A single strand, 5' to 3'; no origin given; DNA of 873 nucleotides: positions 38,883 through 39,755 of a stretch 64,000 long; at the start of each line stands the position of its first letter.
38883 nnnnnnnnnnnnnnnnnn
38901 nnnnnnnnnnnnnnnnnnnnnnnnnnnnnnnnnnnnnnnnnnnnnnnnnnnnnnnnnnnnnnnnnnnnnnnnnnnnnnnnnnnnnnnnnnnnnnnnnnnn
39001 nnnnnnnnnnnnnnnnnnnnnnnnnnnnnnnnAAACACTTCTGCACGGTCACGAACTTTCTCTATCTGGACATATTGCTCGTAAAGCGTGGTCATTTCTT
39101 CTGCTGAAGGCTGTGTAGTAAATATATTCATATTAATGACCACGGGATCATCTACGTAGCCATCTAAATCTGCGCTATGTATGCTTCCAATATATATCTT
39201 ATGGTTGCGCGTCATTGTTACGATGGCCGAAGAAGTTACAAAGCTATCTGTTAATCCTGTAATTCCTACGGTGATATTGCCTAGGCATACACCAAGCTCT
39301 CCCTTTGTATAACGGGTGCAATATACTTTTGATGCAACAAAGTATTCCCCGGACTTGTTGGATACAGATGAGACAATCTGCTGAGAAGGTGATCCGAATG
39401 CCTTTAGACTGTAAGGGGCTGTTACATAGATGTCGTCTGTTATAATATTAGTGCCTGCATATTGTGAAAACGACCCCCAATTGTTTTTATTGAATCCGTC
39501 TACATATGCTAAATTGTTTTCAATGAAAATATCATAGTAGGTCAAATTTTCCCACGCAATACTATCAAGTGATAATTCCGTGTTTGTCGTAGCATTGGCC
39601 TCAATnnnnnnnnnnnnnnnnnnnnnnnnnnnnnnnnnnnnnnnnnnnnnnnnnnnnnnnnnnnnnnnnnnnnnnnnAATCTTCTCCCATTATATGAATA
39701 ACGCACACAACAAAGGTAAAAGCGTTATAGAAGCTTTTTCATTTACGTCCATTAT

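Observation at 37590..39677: DD-peptidase (S11/PBP5-like) domain with circularly permuted motif order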

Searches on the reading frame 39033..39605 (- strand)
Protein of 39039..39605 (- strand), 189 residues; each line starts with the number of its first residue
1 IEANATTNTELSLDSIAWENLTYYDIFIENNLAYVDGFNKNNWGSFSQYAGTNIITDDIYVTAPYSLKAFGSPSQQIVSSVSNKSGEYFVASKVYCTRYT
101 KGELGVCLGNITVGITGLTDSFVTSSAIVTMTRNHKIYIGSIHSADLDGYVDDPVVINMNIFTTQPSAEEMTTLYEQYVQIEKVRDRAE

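Call 47: find_homologous_proteins(query=window:39039-39605:-, max_evalue=0.001)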
Query seq(189 aa) (189 aa): 2 proteins with E <= 0.001 among 57 candidates.
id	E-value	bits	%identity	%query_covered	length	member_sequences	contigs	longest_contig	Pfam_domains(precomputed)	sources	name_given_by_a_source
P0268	7.1e-66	240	59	97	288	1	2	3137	-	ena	-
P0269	3.7e-53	198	67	74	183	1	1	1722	-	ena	-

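Call 55: predict_structure(alignment_id=A2)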
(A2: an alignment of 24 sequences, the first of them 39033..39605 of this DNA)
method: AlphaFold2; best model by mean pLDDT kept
length: 191 residues; sequences in the alignment: 24
mean_pLDDT: 93.4   pTM: 0.88
mean pLDDT of the five models: 93.4, 93.3, 93.1, 92.3, 91.7
residues with pLDDT >= 90: 165; 70-90: 13; 50-70: 10; < 50: 3
segments of 3 or more residues with pLDDT < 50: none
pLDDT, mean of each block of 10 residues (from residue 1): 61 96 98 91 95 97 96 95 98 98 97 98 98 98 95 98 98 98 75 40
secondary structure, 60 per line:
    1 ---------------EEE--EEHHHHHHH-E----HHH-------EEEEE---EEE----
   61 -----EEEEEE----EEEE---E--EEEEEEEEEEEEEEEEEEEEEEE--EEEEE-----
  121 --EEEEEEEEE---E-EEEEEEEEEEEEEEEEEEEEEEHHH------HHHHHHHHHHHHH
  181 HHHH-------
elements in order: E16-18 H23-29 E46-50 E54-56 E66-71 E76-79 E86-108 E111-115 E123-131 E137-158 H168-184

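Call 58: fold_search(model_id=the predicted structure, library=pdb)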
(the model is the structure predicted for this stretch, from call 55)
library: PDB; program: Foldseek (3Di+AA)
matches with E <= 10: 1580; with E <= 0.001: 23
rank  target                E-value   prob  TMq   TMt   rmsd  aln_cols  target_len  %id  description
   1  2zey_A                3.0e-05  1.00  0.52  0.66   5.7       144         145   13  Family 16 carbohydrate binding module (released 2008-03-04)
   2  2zex_B                4.1e-05  1.00  0.52  0.66   4.0       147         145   11  Family 16 carbohydrate binding module (released 2008-03-04)
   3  3oea_A                4.4e-05  1.00  0.51  0.64   5.0       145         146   11  Crystal structure of the Q121E mutants of C.polysaccharolyticus CBM16-1 bound to cellopentaose (released 2010-08-25)
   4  3oeb_A                4.8e-05  1.00  0.51  0.65   4.8       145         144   10  Crystal structure of the Q121E mutant of C.polysaccharolyticus CBM16-1 bound to mannopentaose (released 2010-08-25)
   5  2zew_A                6.3e-05  1.00  0.51  0.65   4.7       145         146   10  Family 16 Cabohydrate Binding Domain Module 1 (released 2008-03-04)
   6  8xmz_A                6.3e-05  1.00  0.52  0.69   3.9       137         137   13  Crystal structure of a novel porphyran-binding carbohydrate binding module (released 2024-01-17)
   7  2zey_B                7.0e-05  1.00  0.53  0.68   3.6       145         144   12  Family 16 carbohydrate binding module (released 2008-03-04)
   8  2zew_B                8.7e-05  1.00  0.52  0.66   4.4       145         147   12  Family 16 Cabohydrate Binding Domain Module 1 (released 2008-03-04)
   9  2zex_A                9.2e-05  1.00  0.49  0.61   4.9       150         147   11  Family 16 carbohydrate binding module (released 2008-03-04)
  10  2xon_L                1.0e-04  1.00  0.46  0.57   4.7       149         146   13  Structure of TmCBM61 in complex with beta-1,4-galactotriose at 1.4 A resolution (released 2010-09-08)
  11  2xom_A                1.3e-04  1.00  0.46  0.58   4.8       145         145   16  Atomic resolution structure of TmCBM61 in complex with beta-1,4- galactotriose (released 2010-09-08)
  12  2w47_A                1.3e-04  1.00  0.35  0.46   7.5       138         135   15  Clostridium thermocellum CBM35 in complex with delta-4,5- anhydrogalacturonic acid (released 2009-01-27)
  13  8hhv_A                2.8e-04  1.00  0.44  0.21   6.1       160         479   12  endo-alpha-D-arabinanase EndoMA1 from Microbacterium arabinogalactanolyticum (released 2023-08-16)
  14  2zez_A                3.9e-04  1.00  0.53  0.68   4.5       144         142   10  Family 16 Carbohydrate Binding Module-2 (released 2008-03-25)
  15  8j3x_B                4.1e-04  1.00  0.39  0.21   4.8       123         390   19  Crystal structure of CBM6E from Saccharophagus degradans (released 2024-04-24)
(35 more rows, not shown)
